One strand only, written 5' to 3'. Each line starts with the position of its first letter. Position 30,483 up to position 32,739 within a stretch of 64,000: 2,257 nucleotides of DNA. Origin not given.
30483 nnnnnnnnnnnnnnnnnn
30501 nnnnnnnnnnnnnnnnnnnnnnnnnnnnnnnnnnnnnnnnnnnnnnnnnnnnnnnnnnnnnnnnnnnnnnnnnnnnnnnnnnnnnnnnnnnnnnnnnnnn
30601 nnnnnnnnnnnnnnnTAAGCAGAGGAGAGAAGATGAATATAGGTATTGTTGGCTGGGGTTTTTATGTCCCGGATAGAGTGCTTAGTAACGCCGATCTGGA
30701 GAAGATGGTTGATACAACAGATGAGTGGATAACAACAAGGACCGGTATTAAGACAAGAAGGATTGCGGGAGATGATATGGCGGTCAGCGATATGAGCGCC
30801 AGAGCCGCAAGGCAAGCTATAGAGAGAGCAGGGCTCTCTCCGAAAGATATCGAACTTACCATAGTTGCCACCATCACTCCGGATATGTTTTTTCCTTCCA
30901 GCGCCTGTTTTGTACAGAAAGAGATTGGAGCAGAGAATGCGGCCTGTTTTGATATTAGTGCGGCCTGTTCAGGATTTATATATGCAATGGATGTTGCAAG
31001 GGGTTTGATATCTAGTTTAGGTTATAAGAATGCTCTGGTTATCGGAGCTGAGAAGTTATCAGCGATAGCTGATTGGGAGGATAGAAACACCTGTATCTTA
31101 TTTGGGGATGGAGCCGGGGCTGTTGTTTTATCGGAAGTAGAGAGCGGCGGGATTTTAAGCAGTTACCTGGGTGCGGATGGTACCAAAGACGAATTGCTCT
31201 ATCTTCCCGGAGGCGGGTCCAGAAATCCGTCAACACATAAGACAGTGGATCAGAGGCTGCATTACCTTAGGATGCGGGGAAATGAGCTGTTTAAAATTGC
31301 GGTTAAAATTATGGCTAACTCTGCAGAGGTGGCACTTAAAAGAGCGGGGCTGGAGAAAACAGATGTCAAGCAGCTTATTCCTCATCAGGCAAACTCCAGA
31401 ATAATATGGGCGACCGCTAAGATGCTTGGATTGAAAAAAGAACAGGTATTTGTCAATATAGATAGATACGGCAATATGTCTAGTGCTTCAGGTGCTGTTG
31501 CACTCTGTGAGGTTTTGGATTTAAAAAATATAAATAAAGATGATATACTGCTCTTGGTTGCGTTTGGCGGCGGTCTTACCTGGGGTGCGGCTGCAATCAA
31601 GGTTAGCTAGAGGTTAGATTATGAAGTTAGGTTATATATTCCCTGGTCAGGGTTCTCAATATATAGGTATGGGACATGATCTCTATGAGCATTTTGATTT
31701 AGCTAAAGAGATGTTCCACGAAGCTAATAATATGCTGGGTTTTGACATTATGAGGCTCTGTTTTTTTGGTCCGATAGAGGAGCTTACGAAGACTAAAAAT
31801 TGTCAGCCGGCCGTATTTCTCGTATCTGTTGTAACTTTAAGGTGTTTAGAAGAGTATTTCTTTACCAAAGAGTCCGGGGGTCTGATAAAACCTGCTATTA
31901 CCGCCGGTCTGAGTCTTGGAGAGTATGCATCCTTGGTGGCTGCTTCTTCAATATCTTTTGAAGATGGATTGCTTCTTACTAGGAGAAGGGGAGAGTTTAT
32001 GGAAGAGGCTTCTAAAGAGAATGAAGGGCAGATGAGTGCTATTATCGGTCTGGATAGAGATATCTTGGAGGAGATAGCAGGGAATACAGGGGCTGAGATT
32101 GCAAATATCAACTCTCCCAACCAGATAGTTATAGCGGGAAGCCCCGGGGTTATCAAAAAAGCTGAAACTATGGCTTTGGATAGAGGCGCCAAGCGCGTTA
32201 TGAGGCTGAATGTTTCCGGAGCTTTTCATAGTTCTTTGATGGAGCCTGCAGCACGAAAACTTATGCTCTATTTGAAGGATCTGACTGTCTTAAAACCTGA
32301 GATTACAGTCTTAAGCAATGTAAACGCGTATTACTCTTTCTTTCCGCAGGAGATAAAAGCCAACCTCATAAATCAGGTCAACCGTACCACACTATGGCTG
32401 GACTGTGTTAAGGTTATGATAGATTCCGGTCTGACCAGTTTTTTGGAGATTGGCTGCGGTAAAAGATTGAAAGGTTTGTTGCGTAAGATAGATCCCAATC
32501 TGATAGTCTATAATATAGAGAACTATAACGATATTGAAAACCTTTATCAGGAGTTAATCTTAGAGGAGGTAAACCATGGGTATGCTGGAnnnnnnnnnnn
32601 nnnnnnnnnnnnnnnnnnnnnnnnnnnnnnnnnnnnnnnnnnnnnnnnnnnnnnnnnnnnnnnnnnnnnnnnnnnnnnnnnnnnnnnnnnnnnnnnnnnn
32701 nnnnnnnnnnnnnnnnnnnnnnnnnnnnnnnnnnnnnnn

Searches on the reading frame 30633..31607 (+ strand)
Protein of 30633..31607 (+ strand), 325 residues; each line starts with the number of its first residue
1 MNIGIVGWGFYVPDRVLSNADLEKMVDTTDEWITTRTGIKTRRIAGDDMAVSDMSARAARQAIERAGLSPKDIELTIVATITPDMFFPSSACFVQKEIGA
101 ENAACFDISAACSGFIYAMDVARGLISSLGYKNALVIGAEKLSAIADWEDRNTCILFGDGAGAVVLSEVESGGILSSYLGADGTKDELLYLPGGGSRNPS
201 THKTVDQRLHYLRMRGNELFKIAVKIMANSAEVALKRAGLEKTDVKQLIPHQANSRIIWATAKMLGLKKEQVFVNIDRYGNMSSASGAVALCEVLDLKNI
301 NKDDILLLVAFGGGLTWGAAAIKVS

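Call 20: search_protein_families(library=pfam, proteins=[window:30633-31607:+], max_evalue=0.01)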
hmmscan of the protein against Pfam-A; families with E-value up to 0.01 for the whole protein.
window:30633-31607:+ (325 aa): 6 families
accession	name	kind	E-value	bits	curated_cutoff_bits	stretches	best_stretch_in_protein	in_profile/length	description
PF08545.16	ACP_syn_III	-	2e-31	108.2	24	1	106-183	1-80/80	3-Oxoacyl-[acyl-carrier-protein (ACP)] synthase III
PF08541.16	ACP_syn_III_C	-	1e-30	106.1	26.6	1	235-323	1-89/90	3-Oxoacyl-[acyl-carrier-protein (ACP)] synthase III C terminal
PF00108.29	Thiolase_N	-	7.9e-07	29.1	26.4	1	35-146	7-119/260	Thiolase, N-terminal domain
PF22691.2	Thiolase_C_1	-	0.00036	20.7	28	0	48-77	14-42/144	Thiolase C-terminal domain-like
PF08392.18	FAE1_CUT1_RppA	-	0.002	18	27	1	57-169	89-206/290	FAE1/Type III polyketide synthase-like protein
PF02803.24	Thiolase_C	-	0.0041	17.2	27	0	230-275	27-72/123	Thiolase, C-terminal domain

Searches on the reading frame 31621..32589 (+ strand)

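Call 20: search_protein_families(library=pfam, proteins=[window:31621-32589:+], max_evalue=0.01)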
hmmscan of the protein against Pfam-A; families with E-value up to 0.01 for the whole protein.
window:31621-32589:+ (323 aa): 2 families
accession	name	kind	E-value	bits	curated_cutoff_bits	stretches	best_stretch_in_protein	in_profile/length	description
PF00698.26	Acyl_transf_1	-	2.6e-30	106.4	32.7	1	5-239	2-227/319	Acyl transferase domain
PF00013.35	KH_1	-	0.0088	16.2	21.5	0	136-184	9-63/66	KH domain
